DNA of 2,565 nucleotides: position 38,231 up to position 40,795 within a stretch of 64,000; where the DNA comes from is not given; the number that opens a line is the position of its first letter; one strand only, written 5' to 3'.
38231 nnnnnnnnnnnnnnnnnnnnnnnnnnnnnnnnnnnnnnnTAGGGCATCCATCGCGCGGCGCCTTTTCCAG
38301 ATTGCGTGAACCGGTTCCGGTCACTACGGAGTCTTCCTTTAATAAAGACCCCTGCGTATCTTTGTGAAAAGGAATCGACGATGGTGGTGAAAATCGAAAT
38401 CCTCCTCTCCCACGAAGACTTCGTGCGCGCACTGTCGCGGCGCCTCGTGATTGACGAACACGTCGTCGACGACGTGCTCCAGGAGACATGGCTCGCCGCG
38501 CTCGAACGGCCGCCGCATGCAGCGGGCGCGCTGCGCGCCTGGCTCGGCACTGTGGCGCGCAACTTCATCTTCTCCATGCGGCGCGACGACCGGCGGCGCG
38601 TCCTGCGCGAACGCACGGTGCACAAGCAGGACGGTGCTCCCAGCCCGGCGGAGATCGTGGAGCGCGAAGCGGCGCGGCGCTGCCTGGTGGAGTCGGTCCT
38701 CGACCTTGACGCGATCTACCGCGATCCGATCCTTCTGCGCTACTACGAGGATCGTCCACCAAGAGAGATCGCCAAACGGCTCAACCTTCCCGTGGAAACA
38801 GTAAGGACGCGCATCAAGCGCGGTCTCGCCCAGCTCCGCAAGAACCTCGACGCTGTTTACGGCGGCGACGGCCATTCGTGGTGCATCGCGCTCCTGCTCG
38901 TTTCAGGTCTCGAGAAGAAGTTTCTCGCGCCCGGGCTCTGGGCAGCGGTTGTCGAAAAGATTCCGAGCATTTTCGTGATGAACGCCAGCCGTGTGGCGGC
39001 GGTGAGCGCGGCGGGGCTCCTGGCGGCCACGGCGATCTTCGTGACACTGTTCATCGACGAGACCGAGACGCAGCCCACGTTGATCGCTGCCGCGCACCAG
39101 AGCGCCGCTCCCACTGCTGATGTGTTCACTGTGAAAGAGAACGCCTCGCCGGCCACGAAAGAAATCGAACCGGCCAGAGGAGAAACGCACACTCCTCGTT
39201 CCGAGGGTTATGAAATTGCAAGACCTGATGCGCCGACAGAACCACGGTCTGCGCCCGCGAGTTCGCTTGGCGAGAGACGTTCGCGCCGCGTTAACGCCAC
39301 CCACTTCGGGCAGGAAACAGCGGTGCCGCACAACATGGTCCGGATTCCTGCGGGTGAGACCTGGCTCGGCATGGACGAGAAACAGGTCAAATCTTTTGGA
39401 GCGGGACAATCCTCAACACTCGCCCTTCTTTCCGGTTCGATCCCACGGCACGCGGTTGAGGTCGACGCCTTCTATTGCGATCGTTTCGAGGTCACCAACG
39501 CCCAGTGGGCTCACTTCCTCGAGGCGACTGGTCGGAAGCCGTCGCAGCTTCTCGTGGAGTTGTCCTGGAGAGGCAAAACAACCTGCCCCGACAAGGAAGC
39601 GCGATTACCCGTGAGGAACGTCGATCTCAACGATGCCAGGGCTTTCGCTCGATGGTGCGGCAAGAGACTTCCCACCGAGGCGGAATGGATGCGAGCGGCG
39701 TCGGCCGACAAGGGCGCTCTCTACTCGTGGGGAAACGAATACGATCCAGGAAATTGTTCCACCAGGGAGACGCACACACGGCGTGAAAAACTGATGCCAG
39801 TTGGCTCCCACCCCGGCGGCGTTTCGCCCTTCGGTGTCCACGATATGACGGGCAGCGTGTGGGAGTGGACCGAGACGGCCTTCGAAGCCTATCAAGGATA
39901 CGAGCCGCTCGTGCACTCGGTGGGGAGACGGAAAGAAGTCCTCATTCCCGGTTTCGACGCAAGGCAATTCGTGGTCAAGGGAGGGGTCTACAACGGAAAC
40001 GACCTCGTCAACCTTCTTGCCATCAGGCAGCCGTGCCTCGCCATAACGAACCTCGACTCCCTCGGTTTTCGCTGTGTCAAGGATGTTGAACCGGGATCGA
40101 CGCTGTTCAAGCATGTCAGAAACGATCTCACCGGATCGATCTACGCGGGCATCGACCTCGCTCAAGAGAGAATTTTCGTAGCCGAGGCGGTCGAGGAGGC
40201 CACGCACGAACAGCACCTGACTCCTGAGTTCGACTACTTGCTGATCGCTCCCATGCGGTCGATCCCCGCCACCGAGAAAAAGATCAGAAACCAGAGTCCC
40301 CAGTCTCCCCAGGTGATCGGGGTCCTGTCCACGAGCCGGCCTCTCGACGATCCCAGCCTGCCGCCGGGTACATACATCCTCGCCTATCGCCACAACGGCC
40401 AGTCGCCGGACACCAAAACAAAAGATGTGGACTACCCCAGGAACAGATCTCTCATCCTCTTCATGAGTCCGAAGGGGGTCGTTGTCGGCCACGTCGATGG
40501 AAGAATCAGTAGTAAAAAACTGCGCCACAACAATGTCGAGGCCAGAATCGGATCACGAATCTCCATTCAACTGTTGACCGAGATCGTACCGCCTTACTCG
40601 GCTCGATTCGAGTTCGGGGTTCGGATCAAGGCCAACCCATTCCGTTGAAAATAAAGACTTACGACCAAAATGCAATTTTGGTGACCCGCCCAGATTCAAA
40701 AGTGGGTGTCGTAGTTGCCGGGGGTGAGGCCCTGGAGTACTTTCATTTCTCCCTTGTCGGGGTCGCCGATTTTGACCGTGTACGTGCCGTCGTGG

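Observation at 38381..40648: Single-polypeptide ECF sigma factor, TM helix and non-catalytic FGE-sulfatase domain, embedded among sulfatase and glycosidase genes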

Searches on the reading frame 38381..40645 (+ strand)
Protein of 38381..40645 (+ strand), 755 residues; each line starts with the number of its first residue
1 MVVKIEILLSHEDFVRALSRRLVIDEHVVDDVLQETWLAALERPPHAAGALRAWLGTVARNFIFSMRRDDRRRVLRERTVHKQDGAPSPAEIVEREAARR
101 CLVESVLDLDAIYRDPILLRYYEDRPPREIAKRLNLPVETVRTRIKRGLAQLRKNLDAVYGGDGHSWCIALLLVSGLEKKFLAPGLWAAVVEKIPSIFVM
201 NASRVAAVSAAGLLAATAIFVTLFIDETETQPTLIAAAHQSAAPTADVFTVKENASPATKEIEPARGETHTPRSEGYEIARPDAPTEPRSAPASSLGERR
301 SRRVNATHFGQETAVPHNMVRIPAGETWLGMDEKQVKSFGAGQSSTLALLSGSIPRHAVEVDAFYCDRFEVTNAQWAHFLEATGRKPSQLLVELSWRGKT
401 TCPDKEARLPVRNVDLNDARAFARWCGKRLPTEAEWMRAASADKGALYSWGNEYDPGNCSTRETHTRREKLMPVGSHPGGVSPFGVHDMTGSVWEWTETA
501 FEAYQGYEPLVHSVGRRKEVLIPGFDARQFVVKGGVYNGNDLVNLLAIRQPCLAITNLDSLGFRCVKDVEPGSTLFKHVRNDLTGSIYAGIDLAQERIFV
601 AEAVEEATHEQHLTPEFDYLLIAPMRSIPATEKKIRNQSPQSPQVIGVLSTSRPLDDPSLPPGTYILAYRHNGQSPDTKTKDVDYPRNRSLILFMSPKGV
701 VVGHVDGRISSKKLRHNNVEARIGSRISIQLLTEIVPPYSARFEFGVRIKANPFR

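Call 3: search_protein_families(library=pfam, proteins=[window:38381-40645:+], max_evalue=1)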
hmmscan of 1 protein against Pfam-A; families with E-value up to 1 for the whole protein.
window:38381-40645:+ (755 aa): 7 families
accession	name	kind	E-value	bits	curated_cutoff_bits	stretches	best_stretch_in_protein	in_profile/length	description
PF03781.23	FGE-sulfatase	-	1.4e-42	146.6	23.3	1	318-567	4-255/255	Sulfatase-modifying factor enzyme 1-like domain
PF08281.18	Sigma70_r4_2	-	2.1e-11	43.7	25.7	1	100-152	2-54/54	Sigma-70, region 4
PF04545.22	Sigma70_r4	-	8.9e-11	41.6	24.1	1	109-154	5-50/50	Sigma-70, region 4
PF04542.20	Sigma70_r2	-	4e-09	36.6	24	1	10-73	4-71/71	Sigma-70 region 2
PF13412.12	HTH_24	-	0.019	15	21.9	1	127-147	20-40/48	Winged helix-turn-helix DNA-binding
PF13404.12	HTH_AsnC-type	-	0.022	15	27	1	125-147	18-40/42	AsnC-type helix-turn-helix domain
PF13384.12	HTH_23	-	0.058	13.7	24.6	1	117-147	10-40/50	Homeodomain-like domain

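Call 4: search_protein_families(library=ncbifam, proteins=[window:38381-40645:+], max_evalue=1)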
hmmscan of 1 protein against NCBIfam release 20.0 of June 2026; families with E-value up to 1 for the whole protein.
window:38381-40645:+ (755 aa): 76 families (the best 25 are shown)
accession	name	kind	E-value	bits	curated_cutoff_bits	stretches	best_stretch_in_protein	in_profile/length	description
TIGR03440.2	egtB_TIGR03440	equivalog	1.3e-26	93.6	360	2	407-537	272-384/413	ergothioneine biosynthesis protein EgtB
NF041186.1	SenA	equivalog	6.5e-23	81.7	420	2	407-537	269-352/382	selenoneine synthase SenA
TIGR02937.1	sigma70-ECF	superfamily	1e-20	74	42.9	1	7-156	6-165/165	sigma-70 family RNA polymerase sigma factor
NF007227.0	PRK09645.1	subfamily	1.8e-16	60.6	202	1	13-157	24-171/177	sigma-70 family RNA polymerase sigma factor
TIGR02983.1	SigE-fam_strep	subfamily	1.9e-15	57.1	141.55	1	15-157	19-159/162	SigE family RNA polymerase sigma factor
TIGR03525.2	GldK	equivalog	2.5e-14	53.4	350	2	428-568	256-406/408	T9SS ring complex lipoprotein PorK/GldK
NF007216.0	PRK09638.1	equivalog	3.7e-14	52.9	194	1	8-157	24-175/180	RNA polymerase sigma factor SigY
TIGR02959.1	SigZ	equivalog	1.4e-13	51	168.65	1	19-157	12-149/170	RNA polymerase sigma factor SigZ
NF007228.0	PRK09646.1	subfamily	1.5e-13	50.9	226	1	20-158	52-192/194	ECF RNA polymerase sigma factor SigK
TIGR02989.1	Sig-70_gvs1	subfamily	1.5e-12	47.7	124.55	1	7-153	6-155/158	RNA polymerase sigma-70 factor, Rhodopirellula/Verrucomicrobium family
NF007223.0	PRK09641.1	equivalog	1.5e-12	47.7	209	1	11-157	27-185/187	RNA polymerase sigma factor SigW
NF004113.0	PRK05602.1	equivalog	1.5e-12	47.5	208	1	14-158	57-203/211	RNA polymerase sigma factor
TIGR04344.1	ovoA_Nterm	equivalog_domain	2.1e-12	46.7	400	1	413-538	299-417/444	5-histidylcysteine sulfoxide synthase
NF009166.1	PRK12513.1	equivalog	2.5e-12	46.9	206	1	21-158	41-188/193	RNA polymerase sigma factor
TIGR02985.1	Sig70_bacteroi1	subfamily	4.7e-12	46.4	126.4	1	15-156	14-162/162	RNA polymerase sigma-70 factor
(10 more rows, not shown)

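Call 6: search_solved_structures(query=window:38381-40645:+, max_evalue=0.001, show_alignments=3)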
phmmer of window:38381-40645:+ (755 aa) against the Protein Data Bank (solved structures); distinct sequences matched with E-value up to 0.001: 37.
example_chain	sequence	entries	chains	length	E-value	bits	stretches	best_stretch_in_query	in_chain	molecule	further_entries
7ml6_A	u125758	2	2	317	2.5e-19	72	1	313-466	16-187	CalU17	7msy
6vqp_A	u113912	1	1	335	2.9e-19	71.8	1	313-466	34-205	CalU17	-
8u41_A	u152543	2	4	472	1.1e-17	66.7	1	408-508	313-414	Selenoxide synthase OvsA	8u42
8ux5_A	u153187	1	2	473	1.3e-17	66.4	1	408-508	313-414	Selenoxide synthase OvsA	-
7spq_A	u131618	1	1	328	2.3e-17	65.6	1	351-507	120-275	Serine/threonine kinase ToxD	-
4x8b_A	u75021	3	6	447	1.1e-16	63.4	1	350-516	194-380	Sulfoxide synthase EgtB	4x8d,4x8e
6muj_A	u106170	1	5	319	1.8e-16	62.6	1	409-570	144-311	Formylglycine-generating enzyme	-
2q17_A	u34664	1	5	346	2.5e-16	62.1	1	409-570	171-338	formylglycine generating enzyme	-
31dc_A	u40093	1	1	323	1.4e-15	59.7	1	409-571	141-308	Formylglycine-generating enzyme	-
1y1e_X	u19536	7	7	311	2.1e-15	59.1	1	409-571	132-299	C-alpha-formyglycine-generating enzyme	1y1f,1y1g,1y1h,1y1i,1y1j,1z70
5ssy_A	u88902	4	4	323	2.6e-15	58.8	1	409-569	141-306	Formylglycine-generating enzyme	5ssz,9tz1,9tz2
2aft_X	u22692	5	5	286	3e-15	58.6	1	409-568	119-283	Sulfatase modifying factor 1 | Sulfatase-modifying factor 1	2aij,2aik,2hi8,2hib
2afy_X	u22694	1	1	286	3.6e-15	58.3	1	409-568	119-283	Sulfatase modifying factor 1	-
2aii_X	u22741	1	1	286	6e-15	57.6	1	409-568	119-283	Sulfatase modifying factor 1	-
5ssx_A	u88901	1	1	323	6.2e-15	57.5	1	409-569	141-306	Formylglycine-generating enzyme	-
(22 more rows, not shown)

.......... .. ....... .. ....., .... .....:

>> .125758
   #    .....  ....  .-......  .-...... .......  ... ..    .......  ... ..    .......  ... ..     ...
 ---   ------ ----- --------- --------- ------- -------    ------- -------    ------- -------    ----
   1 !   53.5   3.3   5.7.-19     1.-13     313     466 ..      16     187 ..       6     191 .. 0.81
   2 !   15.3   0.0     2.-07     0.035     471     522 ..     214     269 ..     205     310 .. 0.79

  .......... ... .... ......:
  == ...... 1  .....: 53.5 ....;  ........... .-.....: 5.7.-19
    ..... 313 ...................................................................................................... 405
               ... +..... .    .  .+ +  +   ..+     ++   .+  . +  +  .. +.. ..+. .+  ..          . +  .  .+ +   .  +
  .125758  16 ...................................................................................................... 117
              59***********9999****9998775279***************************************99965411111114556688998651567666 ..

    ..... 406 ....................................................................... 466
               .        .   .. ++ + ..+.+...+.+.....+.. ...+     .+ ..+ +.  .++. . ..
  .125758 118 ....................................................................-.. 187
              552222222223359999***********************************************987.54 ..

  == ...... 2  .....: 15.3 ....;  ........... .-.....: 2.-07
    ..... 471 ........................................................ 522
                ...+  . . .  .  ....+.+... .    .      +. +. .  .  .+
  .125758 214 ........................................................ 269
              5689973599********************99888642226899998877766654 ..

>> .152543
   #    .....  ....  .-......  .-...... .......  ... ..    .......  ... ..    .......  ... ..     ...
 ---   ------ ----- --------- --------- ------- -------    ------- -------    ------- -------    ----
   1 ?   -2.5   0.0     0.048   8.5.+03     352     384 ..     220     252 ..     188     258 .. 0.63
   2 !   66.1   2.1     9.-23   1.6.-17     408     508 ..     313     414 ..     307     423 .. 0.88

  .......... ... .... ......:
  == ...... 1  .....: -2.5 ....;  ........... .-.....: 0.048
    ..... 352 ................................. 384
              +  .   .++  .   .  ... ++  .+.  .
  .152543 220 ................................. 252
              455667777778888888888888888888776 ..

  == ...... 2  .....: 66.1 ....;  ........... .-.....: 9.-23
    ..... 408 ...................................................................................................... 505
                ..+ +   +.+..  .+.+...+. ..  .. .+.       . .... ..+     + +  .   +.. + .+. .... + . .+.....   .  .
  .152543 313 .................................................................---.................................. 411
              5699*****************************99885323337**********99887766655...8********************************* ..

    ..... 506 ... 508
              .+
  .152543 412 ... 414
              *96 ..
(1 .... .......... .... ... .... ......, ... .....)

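Call 30: find_encoding_contigs(protein=P0002, flank=10000, max_places=2)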
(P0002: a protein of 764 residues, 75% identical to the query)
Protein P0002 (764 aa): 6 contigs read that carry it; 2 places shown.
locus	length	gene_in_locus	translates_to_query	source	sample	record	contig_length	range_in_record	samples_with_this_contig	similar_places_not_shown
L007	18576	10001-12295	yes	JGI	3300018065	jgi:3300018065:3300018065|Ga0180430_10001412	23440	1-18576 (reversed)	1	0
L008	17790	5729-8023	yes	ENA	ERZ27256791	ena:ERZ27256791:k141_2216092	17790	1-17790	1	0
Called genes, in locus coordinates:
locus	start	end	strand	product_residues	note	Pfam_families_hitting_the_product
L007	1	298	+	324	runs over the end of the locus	PF00701:DHDPS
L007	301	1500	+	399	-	PF07221:GlcNAc_2-epim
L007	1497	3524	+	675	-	PF02838:Glyco_hydro_20b, PF00728:Glyco_hydro_20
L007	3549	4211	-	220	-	PF13899:Thioredoxin_7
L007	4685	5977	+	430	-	PF00884:Sulfatase, PF01663:Phosphodiest (weak), PF16347:SGSH_C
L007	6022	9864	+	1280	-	PF02837:Glyco_hydro_2_N, PF00703:Glyco_hydro_2, PF02836:Glyco_hydro_2_C, PF16353:LacZ_4, PF02929:Bgal_small_N, PF13287:Fn3_assoc, PF13290:CHB_HEX_C_1, PF00754:F5_F8_type_C, +1 more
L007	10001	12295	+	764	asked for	PF04542:Sigma70_r2, PF04545:Sigma70_r4, PF08281:Sigma70_r4_2, PF03781:FGE-sulfatase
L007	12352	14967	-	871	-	PF09423:PhoD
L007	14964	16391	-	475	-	PF00884:Sulfatase, PF01663:Phosphodiest, PF16347:SGSH_C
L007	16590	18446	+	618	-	PF00474:SSF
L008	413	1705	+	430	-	PF00884:Sulfatase, PF01663:Phosphodiest (weak), PF16347:SGSH_C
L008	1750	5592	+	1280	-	PF02837:Glyco_hydro_2_N, PF00703:Glyco_hydro_2, PF02836:Glyco_hydro_2_C, PF16353:LacZ_4, PF02929:Bgal_small_N, PF13287:Fn3_assoc, PF13290:CHB_HEX_C_1, PF00754:F5_F8_type_C, +1 more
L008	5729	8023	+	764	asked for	PF04542:Sigma70_r2, PF04545:Sigma70_r4, PF08281:Sigma70_r4_2, PF03781:FGE-sulfatase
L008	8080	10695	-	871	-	PF09423:PhoD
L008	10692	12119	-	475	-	PF00884:Sulfatase, PF01663:Phosphodiest, PF16347:SGSH_C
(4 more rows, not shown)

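Call 31: find_encoding_contigs(protein=P0005, flank=10000, max_places=2)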
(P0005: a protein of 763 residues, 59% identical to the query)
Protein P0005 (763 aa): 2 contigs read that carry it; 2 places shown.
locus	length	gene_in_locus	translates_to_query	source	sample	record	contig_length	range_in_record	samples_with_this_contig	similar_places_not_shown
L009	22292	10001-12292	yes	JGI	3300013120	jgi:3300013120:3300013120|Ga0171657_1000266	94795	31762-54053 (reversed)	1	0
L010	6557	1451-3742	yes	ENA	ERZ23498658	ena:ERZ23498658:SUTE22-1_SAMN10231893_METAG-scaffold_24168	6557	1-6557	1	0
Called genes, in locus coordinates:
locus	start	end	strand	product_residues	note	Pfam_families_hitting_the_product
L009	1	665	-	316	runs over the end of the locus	PF23023:Anti-Pycsar_Apyc1, PF00753:Lactamase_B, PF12706:Lactamase_B_2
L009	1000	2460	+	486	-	PF00884:Sulfatase, PF01663:Phosphodiest (faint), PF16347:SGSH_C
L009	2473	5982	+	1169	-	PF14683:CBM-like, PF01074:Glyco_hydro_38N, PF07748:Glyco_hydro_38C (weak), PF17677:Glyco_hydro38C2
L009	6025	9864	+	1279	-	PF02837:Glyco_hydro_2_N, PF00703:Glyco_hydro_2, PF02836:Glyco_hydro_2_C, PF16353:LacZ_4, PF02929:Bgal_small_N, PF13287:Fn3_assoc, PF13290:CHB_HEX_C_1, PF00754:F5_F8_type_C, +1 more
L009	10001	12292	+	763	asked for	PF04542:Sigma70_r2, PF04545:Sigma70_r4, PF08281:Sigma70_r4_2, PF03781:FGE-sulfatase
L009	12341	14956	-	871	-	PF09423:PhoD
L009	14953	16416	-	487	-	PF00884:Sulfatase, PF01663:Phosphodiest, PF16347:SGSH_C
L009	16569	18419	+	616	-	PF00474:SSF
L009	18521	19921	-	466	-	PF11918:Peptidase_S41_N (weak), PF03572:Peptidase_S41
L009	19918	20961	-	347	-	PF12802:MarR_2, PF13480:Acetyltransf_6 (weak), PF00583:Acetyltransf_1, PF13673:Acetyltransf_10, PF13508:Acetyltransf_7, PF08445:FR47 (weak)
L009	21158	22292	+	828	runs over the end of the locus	PF00756:Esterase (weak), PF00326:Peptidase_S9 (weak)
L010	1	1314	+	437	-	?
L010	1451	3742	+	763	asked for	PF04542:Sigma70_r2, PF04545:Sigma70_r4, PF08281:Sigma70_r4_2, PF03781:FGE-sulfatase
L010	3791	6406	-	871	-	PF09423:PhoD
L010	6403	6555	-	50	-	?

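Call 32: find_encoding_contigs(protein=P0010, flank=10000, max_places=2)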
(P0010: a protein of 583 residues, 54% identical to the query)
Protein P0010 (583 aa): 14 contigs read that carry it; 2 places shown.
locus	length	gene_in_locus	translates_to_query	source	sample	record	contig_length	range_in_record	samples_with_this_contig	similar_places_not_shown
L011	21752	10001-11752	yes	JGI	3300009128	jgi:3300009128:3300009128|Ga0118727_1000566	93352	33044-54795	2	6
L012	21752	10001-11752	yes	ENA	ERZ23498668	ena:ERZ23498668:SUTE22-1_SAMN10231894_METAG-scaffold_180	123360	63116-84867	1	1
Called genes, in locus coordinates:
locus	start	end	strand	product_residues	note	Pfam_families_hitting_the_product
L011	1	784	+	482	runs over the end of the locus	PF02347:GDC-P, PF00266:Aminotran_5 (weak), PF21478:GcvP2_C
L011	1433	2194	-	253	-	PF21948:LplA-B_cat, PF03099:BPL_LplA_LipB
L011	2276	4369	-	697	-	-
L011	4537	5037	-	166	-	PF00364:Biotin_lipoyl, PF25917:BSH_RND (weak), PF25919:BSH_CusB (weak), PF25984:BSH_YknX (weak)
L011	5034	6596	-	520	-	PF00289:Biotin_carb_N, PF02222:ATP-grasp, PF02786:CPSase_L_D2, PF07478:Dala_Dala_lig_C, PF02785:Biotin_carb_C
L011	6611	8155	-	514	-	PF01039:Carboxyl_trans, PF03255:ACCA (weak)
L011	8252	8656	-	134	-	PF00903:Glyoxalase, PF13468:Glyoxalase_3, PF13669:Glyoxalase_4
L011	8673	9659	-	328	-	PF01479:S4 (weak), PF00849:PseudoU_synth_2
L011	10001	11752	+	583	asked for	PF03781:FGE-sulfatase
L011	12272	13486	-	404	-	PF01676:Metalloenzyme, PF10143:PhosphMutase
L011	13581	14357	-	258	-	PF01370:Epimerase, PF04321:RmlD_sub_bind, PF16363:GDP_Man_Dehyd (weak)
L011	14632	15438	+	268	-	PF00793:DAHP_synth_1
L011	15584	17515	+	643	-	PF00069:Pkinase, PF07714:PK_Tyr_Ser-Thr, PF03109:ABC1 (weak)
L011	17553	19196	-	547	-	PF01590:GAF, PF13185:GAF_2, PF13492:GAF_3, PF00158:Sigma54_activat, PF14532:Sigma54_activ_2, PF25601:AAA_lid_14, PF02954:HTH_8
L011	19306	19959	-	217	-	PF04539:Sigma70_r3 (faint), PF04542:Sigma70_r2, PF04545:Sigma70_r4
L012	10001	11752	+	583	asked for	PF03781:FGE-sulfatase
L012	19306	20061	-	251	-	PF04539:Sigma70_r3 (faint), PF04542:Sigma70_r2, PF04545:Sigma70_r4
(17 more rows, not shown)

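Call 33: find_encoding_contigs(protein=P0019, flank=10000, max_places=1)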
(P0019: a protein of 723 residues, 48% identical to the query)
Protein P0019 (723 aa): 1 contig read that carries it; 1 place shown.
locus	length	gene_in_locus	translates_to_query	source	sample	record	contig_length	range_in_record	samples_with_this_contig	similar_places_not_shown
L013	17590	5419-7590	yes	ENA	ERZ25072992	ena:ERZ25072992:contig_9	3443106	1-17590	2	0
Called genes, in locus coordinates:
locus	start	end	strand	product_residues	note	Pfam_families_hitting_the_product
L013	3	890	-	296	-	?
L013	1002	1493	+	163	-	PF12158:DUF3592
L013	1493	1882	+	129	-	PF23296:DUF7079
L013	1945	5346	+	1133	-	PF04434:SWIM (faint), PF00176:SNF2-rel_dom, PF00270:DEAD (weak), PF04851:ResIII (weak), PF00271:Helicase_C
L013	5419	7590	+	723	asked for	PF04542:Sigma70_r2, PF04545:Sigma70_r4 (weak), PF08281:Sigma70_r4_2, PF03781:FGE-sulfatase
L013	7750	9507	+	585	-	-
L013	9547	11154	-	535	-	PF22842:Pel9A-like_beta_helix (weak), PF13229:Beta_helix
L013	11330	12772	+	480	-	PF03572:Peptidase_S41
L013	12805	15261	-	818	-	PF14312:FG-GAP_2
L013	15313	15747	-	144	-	PF05025:RbsD_FucU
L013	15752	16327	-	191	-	-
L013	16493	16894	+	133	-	PF12802:MarR_2 (faint), PF01047:MarR (weak), PF03965:Penicillinase_R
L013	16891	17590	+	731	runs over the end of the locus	PF05569:Peptidase_M56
